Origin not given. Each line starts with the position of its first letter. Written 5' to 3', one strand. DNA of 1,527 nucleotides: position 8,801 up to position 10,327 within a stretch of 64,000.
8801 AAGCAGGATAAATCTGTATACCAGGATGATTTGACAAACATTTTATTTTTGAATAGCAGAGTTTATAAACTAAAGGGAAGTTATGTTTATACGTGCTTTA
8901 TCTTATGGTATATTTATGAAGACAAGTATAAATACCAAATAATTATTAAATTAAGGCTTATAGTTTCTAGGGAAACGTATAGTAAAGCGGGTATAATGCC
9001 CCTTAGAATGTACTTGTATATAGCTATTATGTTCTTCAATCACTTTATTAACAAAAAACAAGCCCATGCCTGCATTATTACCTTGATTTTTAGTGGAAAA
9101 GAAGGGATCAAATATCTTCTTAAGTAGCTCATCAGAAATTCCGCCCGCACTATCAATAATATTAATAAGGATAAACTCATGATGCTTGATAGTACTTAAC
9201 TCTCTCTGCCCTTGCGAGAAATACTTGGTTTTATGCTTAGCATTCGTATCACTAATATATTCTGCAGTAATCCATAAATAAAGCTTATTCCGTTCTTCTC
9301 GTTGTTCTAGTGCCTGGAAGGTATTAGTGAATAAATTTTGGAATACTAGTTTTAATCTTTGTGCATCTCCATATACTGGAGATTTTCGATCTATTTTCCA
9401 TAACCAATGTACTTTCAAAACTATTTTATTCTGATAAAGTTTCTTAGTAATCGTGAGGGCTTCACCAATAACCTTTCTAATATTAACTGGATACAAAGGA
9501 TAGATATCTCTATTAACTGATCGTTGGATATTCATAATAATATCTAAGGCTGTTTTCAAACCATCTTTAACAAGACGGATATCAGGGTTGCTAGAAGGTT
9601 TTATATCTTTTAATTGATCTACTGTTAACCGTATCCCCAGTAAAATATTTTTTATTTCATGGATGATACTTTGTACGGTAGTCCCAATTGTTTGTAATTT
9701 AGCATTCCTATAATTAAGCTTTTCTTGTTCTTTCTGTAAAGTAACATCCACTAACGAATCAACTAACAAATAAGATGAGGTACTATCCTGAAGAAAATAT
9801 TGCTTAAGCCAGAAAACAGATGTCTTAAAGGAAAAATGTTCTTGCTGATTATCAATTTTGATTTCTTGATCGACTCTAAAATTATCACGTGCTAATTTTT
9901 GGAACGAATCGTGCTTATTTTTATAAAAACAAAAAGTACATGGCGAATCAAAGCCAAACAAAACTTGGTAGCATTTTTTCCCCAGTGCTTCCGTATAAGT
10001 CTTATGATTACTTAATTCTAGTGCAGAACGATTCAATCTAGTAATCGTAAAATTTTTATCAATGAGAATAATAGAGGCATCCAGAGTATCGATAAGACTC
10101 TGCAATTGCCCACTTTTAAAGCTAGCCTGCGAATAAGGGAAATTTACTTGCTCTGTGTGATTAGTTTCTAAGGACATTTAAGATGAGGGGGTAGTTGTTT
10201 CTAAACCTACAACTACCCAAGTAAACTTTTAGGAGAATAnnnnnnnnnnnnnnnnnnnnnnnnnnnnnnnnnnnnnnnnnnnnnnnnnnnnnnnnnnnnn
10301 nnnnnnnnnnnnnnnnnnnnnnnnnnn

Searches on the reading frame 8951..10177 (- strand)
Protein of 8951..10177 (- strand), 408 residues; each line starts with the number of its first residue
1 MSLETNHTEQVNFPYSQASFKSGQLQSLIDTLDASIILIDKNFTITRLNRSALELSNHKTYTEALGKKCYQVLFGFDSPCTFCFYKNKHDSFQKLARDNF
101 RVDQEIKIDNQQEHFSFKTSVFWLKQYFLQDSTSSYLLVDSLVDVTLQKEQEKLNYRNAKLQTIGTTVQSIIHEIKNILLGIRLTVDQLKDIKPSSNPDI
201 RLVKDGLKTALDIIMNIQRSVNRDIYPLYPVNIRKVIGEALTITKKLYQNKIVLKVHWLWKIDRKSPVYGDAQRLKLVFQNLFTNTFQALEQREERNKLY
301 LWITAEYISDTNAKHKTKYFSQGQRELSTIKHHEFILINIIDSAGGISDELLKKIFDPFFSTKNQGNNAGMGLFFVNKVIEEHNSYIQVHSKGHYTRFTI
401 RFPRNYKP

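Call 75: search_protein_families(library=ncbifam, proteins=[window:8951-10177:-], max_evalue=0.00001)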
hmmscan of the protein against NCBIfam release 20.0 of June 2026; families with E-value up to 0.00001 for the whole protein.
window:8951-10177:- (408 aa): 40 families (the best 25 are shown)
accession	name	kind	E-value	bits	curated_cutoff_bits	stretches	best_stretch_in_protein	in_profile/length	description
NF047497.1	HK_LIC_12097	equivalog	7.2e-52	176.3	500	2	21-296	9-286/367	LIC_12097 family sensor histidine kinase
NF008468.0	PRK11360.1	equivalog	1.1e-30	106.6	646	2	330-405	535-609/616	two-component system sensor histidine kinase AtoS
NF046026.1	HisKinCckACaul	equivalog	1e-23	83.4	1000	1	92-403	229-531/678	cell cycle histidine kinase CckA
NF010411.0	PRK13837.1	equivalog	4.6e-23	81.2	647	1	140-406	423-677/828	two-component system VirA-like sensor kinase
NF046020.1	HisKinCckABruc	equivalog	2.8e-21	75.1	1000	1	122-405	437-708/868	cell cycle histidine kinase CckA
NF007688.0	PRK10364.1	equivalog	5.5e-18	64.9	479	1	322-405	370-452/460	two-component system sensor histidine kinase ZraS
TIGR02938.1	nifL_nitrog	equivalog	9.8e-18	63.9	242.45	1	325-391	413-480/494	nitrogen fixation negative regulator NifL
NF047496.1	HK_LIC11548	equivalog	1.1e-15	57.4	750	1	163-402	359-587/589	LIC_11548 family sensor histidine kinase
NF047466.1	hybrid_RR_LvrB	exception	1.7e-14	53.8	500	1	157-404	145-376/377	hybrid histidine kinase/response regulator LvrB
NF038348.1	T2SS_HK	subfamily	4.1e-14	51.9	450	1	322-403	490-572/574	histidine kinase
NF052574.1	HisKinEspCMyxo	equivalog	7.5e-14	50.8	1200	1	337-403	569-636/785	serine histidine kinase EspC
NF053867.1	SprKinKinDBac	equivalog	2e-13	49.6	775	1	327-403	421-496/500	sporulation kinase KinD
NF008298.1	PRK11086.1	subfamily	7.2e-13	47.8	520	1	326-405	448-526/529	DcuS/MalK family sensor histidine kinase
NF046044.1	PnpS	equivalog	2e-12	46.8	400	1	228-403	242-390/390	two-component system histidine kinase PnpS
NF033091.0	HK_VanS_ACDEFG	equivalog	3.7e-12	46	400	1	326-403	212-293/293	vancomycin resistance histidine kinase VanS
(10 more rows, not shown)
